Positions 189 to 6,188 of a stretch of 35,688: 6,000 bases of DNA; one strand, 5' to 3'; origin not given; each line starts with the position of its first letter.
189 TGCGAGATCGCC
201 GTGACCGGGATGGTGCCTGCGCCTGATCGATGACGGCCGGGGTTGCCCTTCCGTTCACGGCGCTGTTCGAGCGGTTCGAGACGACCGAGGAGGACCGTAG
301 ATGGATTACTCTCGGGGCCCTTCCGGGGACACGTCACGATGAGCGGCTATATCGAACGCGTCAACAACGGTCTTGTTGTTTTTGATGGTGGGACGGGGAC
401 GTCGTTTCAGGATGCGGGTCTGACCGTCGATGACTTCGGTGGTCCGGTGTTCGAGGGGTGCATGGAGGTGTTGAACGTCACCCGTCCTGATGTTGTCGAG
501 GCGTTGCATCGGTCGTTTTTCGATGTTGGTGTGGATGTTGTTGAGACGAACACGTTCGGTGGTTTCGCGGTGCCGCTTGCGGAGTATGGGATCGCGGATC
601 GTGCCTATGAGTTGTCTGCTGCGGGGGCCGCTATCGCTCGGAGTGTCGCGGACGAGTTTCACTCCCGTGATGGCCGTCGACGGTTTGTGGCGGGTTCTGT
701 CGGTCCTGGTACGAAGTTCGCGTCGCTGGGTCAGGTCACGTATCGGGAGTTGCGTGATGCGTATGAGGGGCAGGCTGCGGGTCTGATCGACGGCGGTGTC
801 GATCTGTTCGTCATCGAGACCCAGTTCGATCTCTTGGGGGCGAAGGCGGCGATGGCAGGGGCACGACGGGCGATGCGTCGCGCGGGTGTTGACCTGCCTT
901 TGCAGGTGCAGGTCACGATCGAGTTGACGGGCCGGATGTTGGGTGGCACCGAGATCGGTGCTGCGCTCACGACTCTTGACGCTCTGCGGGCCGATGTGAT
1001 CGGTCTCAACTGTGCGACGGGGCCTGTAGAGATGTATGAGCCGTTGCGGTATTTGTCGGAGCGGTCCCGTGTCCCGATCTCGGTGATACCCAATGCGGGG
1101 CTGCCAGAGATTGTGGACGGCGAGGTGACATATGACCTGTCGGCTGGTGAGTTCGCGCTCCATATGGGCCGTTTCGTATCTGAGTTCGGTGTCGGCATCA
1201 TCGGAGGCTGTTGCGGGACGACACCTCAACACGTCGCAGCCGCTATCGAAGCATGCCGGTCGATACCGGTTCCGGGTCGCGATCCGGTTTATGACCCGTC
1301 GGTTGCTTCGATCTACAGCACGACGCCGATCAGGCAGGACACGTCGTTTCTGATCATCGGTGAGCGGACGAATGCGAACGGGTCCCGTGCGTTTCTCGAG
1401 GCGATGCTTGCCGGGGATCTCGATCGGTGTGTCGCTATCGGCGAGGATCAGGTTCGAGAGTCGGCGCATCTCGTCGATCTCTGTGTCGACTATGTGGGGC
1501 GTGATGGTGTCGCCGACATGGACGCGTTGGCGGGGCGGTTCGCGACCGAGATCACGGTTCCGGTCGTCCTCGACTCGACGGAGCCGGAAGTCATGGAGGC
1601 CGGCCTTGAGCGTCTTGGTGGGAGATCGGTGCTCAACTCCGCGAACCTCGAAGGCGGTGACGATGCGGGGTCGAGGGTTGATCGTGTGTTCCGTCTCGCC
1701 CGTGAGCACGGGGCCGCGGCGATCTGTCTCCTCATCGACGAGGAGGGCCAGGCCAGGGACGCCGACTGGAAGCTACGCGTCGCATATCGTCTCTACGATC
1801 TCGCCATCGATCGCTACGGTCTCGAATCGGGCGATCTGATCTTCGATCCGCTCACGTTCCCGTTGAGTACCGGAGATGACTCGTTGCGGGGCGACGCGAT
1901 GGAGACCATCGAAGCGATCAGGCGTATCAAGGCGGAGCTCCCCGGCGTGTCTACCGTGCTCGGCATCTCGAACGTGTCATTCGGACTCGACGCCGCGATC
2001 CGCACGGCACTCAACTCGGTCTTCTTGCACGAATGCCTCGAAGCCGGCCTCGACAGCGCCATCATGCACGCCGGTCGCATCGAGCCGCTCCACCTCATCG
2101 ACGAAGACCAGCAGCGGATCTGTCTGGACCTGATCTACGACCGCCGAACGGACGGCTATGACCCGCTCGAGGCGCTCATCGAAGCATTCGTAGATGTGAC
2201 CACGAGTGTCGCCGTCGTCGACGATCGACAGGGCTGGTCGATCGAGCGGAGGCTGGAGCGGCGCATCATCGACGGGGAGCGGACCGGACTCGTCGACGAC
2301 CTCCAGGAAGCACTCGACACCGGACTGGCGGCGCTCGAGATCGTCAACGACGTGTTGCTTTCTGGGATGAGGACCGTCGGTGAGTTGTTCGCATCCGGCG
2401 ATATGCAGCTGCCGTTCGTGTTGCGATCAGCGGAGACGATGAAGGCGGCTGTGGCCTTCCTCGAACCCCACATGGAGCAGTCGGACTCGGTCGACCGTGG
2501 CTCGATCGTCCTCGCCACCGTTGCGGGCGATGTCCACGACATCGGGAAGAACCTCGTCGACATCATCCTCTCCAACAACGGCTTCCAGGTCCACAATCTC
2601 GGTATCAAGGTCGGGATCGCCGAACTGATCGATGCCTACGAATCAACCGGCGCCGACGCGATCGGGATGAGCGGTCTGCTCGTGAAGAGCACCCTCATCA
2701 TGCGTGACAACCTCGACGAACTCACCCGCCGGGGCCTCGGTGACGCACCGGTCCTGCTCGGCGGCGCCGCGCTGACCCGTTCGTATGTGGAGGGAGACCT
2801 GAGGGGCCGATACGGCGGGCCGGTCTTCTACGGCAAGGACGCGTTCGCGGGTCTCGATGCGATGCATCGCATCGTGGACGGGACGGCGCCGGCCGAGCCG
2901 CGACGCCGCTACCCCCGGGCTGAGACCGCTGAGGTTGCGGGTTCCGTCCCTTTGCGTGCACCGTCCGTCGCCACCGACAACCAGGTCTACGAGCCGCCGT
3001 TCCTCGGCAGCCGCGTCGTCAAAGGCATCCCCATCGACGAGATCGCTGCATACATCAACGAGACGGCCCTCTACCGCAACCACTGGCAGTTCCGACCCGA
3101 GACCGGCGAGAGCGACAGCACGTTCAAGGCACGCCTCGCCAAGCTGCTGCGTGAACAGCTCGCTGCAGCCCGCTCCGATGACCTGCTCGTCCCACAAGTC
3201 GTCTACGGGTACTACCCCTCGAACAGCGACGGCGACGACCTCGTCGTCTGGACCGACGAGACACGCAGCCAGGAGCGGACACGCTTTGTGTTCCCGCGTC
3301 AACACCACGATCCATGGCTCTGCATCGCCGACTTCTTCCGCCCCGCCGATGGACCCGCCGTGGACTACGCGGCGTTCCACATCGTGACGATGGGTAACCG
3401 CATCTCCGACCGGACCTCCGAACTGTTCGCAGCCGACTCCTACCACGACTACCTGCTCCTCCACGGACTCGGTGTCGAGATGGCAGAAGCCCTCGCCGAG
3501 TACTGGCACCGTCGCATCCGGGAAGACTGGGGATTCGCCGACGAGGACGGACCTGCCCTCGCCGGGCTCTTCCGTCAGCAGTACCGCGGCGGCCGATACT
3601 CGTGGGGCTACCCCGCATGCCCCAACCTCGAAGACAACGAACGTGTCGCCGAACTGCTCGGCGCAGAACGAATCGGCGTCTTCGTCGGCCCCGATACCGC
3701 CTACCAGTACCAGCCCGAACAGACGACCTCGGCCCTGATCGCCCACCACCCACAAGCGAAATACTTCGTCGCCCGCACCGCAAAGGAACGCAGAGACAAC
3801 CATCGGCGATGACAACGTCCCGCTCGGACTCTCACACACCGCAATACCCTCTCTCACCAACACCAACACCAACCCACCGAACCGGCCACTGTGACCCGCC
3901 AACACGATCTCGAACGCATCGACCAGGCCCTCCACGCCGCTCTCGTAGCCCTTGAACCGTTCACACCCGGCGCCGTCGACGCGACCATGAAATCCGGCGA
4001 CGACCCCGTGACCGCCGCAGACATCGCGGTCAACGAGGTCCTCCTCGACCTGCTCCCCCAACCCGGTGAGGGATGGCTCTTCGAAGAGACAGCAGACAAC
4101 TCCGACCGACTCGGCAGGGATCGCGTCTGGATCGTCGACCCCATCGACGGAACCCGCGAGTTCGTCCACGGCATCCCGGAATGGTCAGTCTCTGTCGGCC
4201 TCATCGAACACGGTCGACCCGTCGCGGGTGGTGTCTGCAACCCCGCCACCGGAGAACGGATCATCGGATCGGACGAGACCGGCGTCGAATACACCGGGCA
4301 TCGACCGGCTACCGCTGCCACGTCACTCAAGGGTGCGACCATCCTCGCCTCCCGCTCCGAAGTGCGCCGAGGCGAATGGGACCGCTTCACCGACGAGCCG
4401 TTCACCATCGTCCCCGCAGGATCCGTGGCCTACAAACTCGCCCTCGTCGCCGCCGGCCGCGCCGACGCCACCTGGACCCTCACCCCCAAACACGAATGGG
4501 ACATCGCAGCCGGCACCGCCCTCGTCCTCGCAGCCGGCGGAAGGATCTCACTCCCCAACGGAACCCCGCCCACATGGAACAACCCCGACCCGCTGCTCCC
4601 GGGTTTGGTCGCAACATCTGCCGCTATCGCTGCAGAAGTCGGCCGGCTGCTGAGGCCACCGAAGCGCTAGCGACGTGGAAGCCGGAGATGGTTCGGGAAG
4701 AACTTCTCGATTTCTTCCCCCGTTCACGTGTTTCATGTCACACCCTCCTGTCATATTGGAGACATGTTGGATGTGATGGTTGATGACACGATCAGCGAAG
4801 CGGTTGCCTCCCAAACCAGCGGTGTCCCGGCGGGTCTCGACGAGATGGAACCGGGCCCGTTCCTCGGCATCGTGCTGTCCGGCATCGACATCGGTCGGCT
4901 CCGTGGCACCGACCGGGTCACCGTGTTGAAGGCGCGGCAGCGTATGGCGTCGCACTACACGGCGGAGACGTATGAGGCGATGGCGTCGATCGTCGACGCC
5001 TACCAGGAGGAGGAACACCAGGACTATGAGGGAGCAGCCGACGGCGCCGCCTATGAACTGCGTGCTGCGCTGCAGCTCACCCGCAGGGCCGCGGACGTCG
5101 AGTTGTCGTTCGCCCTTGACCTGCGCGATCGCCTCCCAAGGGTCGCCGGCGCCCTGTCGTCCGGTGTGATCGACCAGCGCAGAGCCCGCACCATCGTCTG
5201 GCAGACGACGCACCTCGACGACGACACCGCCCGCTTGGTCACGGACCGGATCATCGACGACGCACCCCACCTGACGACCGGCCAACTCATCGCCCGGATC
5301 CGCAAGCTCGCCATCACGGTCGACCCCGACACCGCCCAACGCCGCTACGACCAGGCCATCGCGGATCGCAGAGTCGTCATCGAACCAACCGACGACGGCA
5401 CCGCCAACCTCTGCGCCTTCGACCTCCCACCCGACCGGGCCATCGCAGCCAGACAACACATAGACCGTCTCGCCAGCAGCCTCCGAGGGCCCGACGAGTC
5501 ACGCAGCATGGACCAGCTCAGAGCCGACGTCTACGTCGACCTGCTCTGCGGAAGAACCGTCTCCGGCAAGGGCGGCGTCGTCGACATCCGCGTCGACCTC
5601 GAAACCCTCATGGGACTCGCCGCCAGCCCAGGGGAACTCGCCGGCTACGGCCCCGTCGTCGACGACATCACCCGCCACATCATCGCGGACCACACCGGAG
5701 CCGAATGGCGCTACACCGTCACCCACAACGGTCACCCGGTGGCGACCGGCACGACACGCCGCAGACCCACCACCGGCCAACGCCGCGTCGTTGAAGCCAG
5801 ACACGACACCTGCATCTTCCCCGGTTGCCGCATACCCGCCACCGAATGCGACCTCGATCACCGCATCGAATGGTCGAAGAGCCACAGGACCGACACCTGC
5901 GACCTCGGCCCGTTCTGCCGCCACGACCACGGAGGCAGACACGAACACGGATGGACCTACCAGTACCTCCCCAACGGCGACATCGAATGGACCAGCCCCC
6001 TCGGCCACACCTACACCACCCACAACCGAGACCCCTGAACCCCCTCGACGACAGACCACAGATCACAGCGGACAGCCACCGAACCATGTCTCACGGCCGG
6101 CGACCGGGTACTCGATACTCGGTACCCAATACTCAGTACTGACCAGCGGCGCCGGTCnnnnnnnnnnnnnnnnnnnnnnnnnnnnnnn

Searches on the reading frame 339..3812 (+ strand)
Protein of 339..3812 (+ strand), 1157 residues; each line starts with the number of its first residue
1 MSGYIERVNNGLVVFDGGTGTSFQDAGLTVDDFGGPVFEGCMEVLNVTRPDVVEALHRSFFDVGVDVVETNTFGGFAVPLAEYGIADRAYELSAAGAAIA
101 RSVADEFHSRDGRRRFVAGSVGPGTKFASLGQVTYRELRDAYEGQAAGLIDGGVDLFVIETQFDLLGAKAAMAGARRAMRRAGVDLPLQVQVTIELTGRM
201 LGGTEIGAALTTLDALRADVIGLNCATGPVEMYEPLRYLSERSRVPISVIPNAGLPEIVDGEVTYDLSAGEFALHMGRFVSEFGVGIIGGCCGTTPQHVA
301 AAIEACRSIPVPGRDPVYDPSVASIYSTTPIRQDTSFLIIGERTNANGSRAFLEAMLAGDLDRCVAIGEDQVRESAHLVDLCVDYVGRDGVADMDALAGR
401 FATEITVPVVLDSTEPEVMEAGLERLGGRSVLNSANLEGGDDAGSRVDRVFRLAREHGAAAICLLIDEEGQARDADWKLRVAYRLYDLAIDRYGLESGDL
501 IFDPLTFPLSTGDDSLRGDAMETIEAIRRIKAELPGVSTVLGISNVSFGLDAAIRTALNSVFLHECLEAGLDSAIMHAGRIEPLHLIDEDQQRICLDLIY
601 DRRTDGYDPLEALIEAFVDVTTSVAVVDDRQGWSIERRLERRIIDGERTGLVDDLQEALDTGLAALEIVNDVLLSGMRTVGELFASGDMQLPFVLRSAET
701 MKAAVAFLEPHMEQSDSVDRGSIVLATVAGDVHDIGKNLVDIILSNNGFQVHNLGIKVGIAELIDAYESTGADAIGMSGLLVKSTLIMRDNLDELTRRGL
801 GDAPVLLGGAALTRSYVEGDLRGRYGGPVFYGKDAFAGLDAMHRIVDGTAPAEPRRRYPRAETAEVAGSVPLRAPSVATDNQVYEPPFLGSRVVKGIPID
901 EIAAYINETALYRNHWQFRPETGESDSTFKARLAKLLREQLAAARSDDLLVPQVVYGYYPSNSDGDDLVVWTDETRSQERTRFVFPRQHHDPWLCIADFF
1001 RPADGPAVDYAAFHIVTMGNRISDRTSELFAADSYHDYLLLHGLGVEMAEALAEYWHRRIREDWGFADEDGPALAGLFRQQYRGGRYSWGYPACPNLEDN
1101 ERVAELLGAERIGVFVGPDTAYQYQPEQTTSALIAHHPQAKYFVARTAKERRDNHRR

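Call 37: find_related_loci(query=window:339-3812:+, collection=genome_contigs, flank=10000)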
Query window:339-3812:+ (1157 aa) in genome_contigs; peptide patterns used: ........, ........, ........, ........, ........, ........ (x = any residue, [..] = any of these).
366 stretches matched a pattern; 339 encode a relative of the query (tblastn E <= 1e-3); the best 80 are kept; 80 distinct loci.
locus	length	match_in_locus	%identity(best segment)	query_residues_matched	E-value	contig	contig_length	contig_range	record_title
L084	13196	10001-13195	86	1-1063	0e+0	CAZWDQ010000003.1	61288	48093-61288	MAG TPA_asm: uncultured Acidimicrobiaceae bacterium isolate SRP155585_co2_192 genome assembly, contig: NODE_83_length_61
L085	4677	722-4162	70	1-1145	0e+0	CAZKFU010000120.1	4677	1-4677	MAG TPA_asm: uncultured Acidimicrobiaceae bacterium isolate SRP217488_co1_153 genome assembly, contig: NODE_21877_length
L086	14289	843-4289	68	1-1153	0e+0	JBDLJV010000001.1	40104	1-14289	MAG: Actinomycetota bacterium isolate MAG111 MAG111_1, whole genome shotgun sequence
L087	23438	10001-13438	67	4-1152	0e+0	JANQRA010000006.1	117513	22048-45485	MAG: Acidimicrobiia bacterium isolate IP29b_bin.45 k99_316227, whole genome shotgun sequence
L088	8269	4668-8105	67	1-1152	0e+0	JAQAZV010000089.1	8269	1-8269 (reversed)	MAG: Acidimicrobiia bacterium isolate MAG_302_bin-54 302_bin-54_ctg-089, whole genome shotgun sequence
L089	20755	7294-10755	67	1-1156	0e+0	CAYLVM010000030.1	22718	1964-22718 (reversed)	MAG TPA_asm: uncultured Acidimicrobiaceae bacterium isolate SRP128015_co1_239 genome assembly, contig: NODE_2925_length_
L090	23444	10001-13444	66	1-1152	0e+0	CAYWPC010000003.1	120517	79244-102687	MAG TPA_asm: uncultured Acidimicrobiaceae bacterium isolate SRP216583_co2_129 genome assembly, contig: NODE_37_length_12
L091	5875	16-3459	66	1-1152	0e+0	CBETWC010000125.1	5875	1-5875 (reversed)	MAG TPA_asm: uncultured bacterium isolate SRR13515399_metabat2_5 genome assembly, contig: ERZ25074858.804, whole genome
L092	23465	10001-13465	67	1-1144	0e+0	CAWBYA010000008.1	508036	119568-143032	MAG: uncultured Acidimicrobiia bacterium isolate MFD09779.bin.1.81 genome assembly, contig: contig_57053, whole genome s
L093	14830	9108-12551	66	1-1152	0e+0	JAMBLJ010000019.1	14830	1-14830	MAG: Actinomycetes bacterium isolate H2.bin.90 k83_97577, whole genome shotgun sequence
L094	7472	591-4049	66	1-1157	0e+0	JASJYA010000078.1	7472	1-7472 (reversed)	MAG: Actinomycetota bacterium isolate MT_MAG6 NODE_5310_length_7472_cov_62.575435, whole genome shotgun sequence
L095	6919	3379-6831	66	1-1155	0e+0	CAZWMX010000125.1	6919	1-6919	MAG TPA_asm: uncultured Acidimicrobiaceae bacterium isolate binchicken_co159_48 genome assembly, contig: NODE_5381_lengt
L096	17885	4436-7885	67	1-1156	0e+0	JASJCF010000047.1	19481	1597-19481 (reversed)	MAG: Acidimicrobiia bacterium isolate MO_140.B29 MO_140.c_1501, whole genome shotgun sequence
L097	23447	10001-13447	65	1-1153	0e+0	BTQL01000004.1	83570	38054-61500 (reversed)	MAG: Acidimicrobiia bacterium BMS9Abin12 DNA, NODE_25_length_83570, whole genome shotgun sequence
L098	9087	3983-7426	66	1-1152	0e+0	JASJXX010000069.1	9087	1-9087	MAG: Actinomycetota bacterium isolate MT_MAG3 NODE_4791_length_9087_cov_37.362489, whole genome shotgun sequence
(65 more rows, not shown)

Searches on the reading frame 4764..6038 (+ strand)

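Call 59: search_protein_families(library=pfam, proteins=[window:4764-6038:+], max_evalue=0.001)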
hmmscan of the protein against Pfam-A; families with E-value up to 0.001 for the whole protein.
window:4764-6038:+ (424 aa): 1 family
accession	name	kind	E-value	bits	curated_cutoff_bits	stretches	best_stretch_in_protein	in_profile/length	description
PF02720.22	DUF222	-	1.6e-21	77.4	24.4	1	73-346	18-305/306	Domain of unknown function (DUF222)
